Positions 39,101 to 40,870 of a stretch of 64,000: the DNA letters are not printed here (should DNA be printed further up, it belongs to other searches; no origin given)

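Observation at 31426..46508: Three paralogous cobalamin-binding radical SAM enzymes embedded in a cell-envelope modification locus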

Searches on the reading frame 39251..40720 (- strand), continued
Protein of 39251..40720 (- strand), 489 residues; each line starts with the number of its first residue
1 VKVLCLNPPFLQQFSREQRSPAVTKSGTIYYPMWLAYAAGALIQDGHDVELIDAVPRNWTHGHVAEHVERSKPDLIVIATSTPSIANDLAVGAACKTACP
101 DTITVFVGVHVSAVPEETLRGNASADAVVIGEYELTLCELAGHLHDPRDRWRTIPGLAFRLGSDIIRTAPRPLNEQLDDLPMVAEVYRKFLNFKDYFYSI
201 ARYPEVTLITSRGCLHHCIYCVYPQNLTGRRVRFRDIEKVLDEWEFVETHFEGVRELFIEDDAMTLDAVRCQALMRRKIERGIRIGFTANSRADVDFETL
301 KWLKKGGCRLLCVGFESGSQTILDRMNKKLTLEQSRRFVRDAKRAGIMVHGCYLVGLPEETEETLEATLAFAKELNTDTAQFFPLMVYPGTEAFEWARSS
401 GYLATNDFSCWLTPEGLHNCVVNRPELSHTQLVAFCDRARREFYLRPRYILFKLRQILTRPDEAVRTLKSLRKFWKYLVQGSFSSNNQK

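Call 12: find_encoding_contigs(protein=P0062, flank=10000, max_places=2)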
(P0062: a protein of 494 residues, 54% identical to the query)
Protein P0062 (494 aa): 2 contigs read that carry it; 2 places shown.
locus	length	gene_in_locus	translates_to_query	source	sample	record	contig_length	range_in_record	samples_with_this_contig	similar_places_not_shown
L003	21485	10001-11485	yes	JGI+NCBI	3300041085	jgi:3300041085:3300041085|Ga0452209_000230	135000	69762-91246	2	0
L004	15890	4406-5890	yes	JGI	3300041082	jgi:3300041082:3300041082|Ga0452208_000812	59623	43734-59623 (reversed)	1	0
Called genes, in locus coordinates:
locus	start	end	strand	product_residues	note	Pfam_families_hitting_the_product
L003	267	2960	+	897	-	-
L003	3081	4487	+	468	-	PF14720:NiFe_hyd_SSU_C (faint), PF01058:Oxidored_q6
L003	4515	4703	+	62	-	-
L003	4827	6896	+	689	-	PF00374:NiFeSe_Hases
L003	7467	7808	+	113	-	PF01750:HycI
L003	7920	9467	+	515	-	PF13623:SurA_N_2 (faint), PF13145:Rotamase_2, PF13616:Rotamase_3, PF00639:Rotamase, PF13145:Rotamase_2, PF13616:Rotamase_3, PF00639:Rotamase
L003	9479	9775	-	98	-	-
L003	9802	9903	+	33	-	-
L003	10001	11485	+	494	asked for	PF02310:B12-binding, PF04055:Radical_SAM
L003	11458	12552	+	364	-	PF00535:Glycos_transf_2, PF10111:Glyco_tranf_2_2, PF13641:Glyco_tranf_2_3, PF13632:Glyco_trans_2_3 (weak)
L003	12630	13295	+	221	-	PF02397:Bac_transf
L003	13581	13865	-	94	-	-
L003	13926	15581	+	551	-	PF01663:Phosphodiest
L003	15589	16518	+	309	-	PF01209:Ubie_methyltran (faint), PF13489:Methyltransf_23, PF13847:Methyltransf_31, PF08241:Methyltransf_11, PF08242:Methyltransf_12, PF13649:Methyltransf_25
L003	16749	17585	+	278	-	PF01209:Ubie_methyltran (faint), PF13489:Methyltransf_23, PF07021:MetW (weak), PF13847:Methyltransf_31, PF08241:Methyltransf_11, PF08242:Methyltransf_12, PF13649:Methyltransf_25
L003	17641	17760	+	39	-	-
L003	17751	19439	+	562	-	PF01663:Phosphodiest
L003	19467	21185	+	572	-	PF01663:Phosphodiest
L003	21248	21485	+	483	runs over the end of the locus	PF01943:Polysacc_synt, PF13440:Polysacc_synt_3, PF03023:MurJ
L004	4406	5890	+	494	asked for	PF02310:B12-binding, PF04055:Radical_SAM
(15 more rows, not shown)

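Call 13: find_encoding_contigs(protein=P0014, flank=10000, max_places=2)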
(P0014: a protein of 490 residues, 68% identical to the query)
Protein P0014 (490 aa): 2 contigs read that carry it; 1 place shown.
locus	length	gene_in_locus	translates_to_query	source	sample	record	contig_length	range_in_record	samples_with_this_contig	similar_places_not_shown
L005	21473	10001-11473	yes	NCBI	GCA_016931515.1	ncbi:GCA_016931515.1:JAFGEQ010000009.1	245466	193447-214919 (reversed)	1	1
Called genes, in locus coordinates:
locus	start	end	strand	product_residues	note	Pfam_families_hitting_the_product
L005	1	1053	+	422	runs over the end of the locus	PF20706:GT4-conflict, PF00534:Glycos_transf_1, PF13692:Glyco_trans_1_4, PF13524:Glyco_trans_1_2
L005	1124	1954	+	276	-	PF01061:ABC2_membrane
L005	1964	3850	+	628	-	PF00005:ABC_tran, PF13304:AAA_21 (weak)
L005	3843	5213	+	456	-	PF00005:ABC_tran, PF13304:AAA_21 (faint)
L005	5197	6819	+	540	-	-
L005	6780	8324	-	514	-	PF13231:PMT_2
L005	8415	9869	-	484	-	PF02310:B12-binding (weak), PF04055:Radical_SAM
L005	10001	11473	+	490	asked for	PF02310:B12-binding, PF04055:Radical_SAM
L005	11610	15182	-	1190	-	-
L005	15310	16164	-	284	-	PF18765:Polbeta (weak)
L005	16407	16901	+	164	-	PF07963:N_methyl, PF11453:DUF2950 (faint)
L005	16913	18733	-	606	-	PF13646:HEAT_2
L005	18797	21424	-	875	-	PF02861:Clp_N, PF23569:NBD_SMAX1, PF00004:AAA, PF17871:AAA_lid_9, PF00004:AAA, PF07724:AAA_2, PF07728:AAA_5, PF10431:ClpB_D2-small, +9 more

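Call 19: search_solved_structures(query=window:39251-40720:-, max_evalue=0.001)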
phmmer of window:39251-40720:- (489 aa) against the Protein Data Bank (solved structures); distinct sequences matched with E-value up to 0.001: 7.
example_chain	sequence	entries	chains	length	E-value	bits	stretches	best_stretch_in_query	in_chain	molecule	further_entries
6fd2_B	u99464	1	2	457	3.7e-16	62.3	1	179-428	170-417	Putative apramycin biosynthetic oxidoreductase 4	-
7mjz_A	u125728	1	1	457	6.5e-10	41.7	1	211-396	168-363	tRNA-2-methylthio-N(6)-dimethylallyladenosine synthase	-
7mjv_A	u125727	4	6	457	1.1e-09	40.9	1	211-394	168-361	tRNA-2-methylthio-N(6)-dimethylallyladenosine synthase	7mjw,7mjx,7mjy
9ccb_A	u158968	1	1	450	3e-09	39.6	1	111-393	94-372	Radical SAM core domain-containing protein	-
7kdx_A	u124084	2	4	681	5.2e-08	35.5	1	72-370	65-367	Methyltransferase TokK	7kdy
6wte_A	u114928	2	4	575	1.7e-07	33.8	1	207-391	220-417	B12-binding domain-containing protein | Tryptophan-C2-methyltransferase containing B12-binding domain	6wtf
4jc0_A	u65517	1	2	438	0.00096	21.4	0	181-395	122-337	Ribosomal protein S12 methylthiotransferase RimO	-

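Call 27: find_encoding_contigs(protein=P0004, flank=10000, max_places=1)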
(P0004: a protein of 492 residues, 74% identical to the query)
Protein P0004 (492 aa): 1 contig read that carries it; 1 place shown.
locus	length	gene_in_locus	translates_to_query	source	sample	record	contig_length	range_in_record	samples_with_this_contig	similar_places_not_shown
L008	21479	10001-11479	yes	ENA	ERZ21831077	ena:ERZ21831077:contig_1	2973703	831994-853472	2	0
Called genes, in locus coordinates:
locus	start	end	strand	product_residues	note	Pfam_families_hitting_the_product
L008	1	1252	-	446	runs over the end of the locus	PF03051:Peptidase_C1_2, PF00112:Peptidase_C1 (faint)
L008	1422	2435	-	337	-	-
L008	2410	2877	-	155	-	PF13231:PMT_2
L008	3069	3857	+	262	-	PF02230:Abhydrolase_2 (faint), PF12146:Hydrolase_4, PF00561:Abhydrolase_1, PF00975:Thioesterase (weak), PF12697:Abhydrolase_6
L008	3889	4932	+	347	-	PF00989:PAS, PF08448:PAS_4, PF13188:PAS_8 (faint), PF13426:PAS_9, PF08447:PAS_3 (weak), PF00512:HisKA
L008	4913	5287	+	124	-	PF00072:Response_reg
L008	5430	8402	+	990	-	PF00675:Peptidase_M16 (weak), PF05193:Peptidase_M16_C, PF08367:M16C_assoc, PF05193:Peptidase_M16_C, PF22516:PreP_C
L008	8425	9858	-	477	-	PF02310:B12-binding (weak), PF04055:Radical_SAM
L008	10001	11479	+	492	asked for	PF02310:B12-binding, PF04055:Radical_SAM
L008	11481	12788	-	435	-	PF00657:Lipase_GDSL (weak), PF13472:Lipase_GDSL_2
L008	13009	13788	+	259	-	-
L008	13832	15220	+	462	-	PF13565:HTH_32, PF13358:DDE_3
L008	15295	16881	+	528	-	PF13231:PMT_2 (weak)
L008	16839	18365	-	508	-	-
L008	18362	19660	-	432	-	PF13439:Glyco_transf_4 (faint), PF13579:Glyco_trans_4_4 (faint), PF00534:Glycos_transf_1, PF13692:Glyco_trans_1_4, PF13524:Glyco_trans_1_2, PF20706:GT4-conflict (weak)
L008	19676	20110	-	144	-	-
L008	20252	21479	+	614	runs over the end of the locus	-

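Call 28: find_encoding_contigs(protein=P0002, flank=10000, max_places=1)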
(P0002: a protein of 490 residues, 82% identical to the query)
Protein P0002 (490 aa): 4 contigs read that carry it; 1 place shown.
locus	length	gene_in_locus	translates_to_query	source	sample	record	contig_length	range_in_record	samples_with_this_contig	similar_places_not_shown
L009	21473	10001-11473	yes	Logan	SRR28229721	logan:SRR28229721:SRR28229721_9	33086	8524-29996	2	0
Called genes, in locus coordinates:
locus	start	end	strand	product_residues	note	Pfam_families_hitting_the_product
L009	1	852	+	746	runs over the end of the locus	PF00637:Clathrin (faint), PF07719:TPR_2 (faint), PF14938:SNAP (weak), PF14938:SNAP (weak), PF00069:Pkinase, PF07714:PK_Tyr_Ser-Thr, PF03109:ABC1 (weak), PF14531:Kinase-like (weak), +8 more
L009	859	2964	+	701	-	PF00884:Sulfatase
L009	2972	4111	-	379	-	PF13489:Methyltransf_23, PF08241:Methyltransf_11, PF08242:Methyltransf_12, PF13649:Methyltransf_25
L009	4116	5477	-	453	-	PF02310:B12-binding (weak), PF04055:Radical_SAM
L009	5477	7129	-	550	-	PF00884:Sulfatase, PF01663:Phosphodiest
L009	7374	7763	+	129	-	PF25160:LdpA_Fe-S-bd (faint), PF12797:Fer4_2 (faint), PF00037:Fer4 (weak), PF13237:Fer4_10 (weak), PF14697:Fer4_21 (weak), PF12838:Fer4_7, PF13187:Fer4_9 (weak), PF00037:Fer4 (weak), +2 more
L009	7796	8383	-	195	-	PF16697:Yop-YscD_cpl, PF00498:FHA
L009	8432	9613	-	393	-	PF07969:Amidohydro_3 (faint), PF01979:Amidohydro_1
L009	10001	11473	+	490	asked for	PF02310:B12-binding, PF04055:Radical_SAM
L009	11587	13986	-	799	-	PF00932:LTD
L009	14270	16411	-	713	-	PF00069:Pkinase, PF07714:PK_Tyr_Ser-Thr, PF03781:FGE-sulfatase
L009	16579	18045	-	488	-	PF02310:B12-binding, PF04055:Radical_SAM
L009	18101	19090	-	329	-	PF01073:3Beta_HSD, PF01370:Epimerase, PF02719:Polysacc_synt_2 (weak), PF04321:RmlD_sub_bind, PF05368:NmrA, PF07993:NAD_binding_4, PF13460:NAD_binding_10, PF16363:GDP_Man_Dehyd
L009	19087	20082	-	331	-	PF03706:LPG_synthase_TM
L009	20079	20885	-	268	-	PF00132:Hexapep (weak)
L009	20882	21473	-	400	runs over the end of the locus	PF13439:Glyco_transf_4, PF13579:Glyco_trans_4_4, PF00534:Glycos_transf_1, PF13692:Glyco_trans_1_4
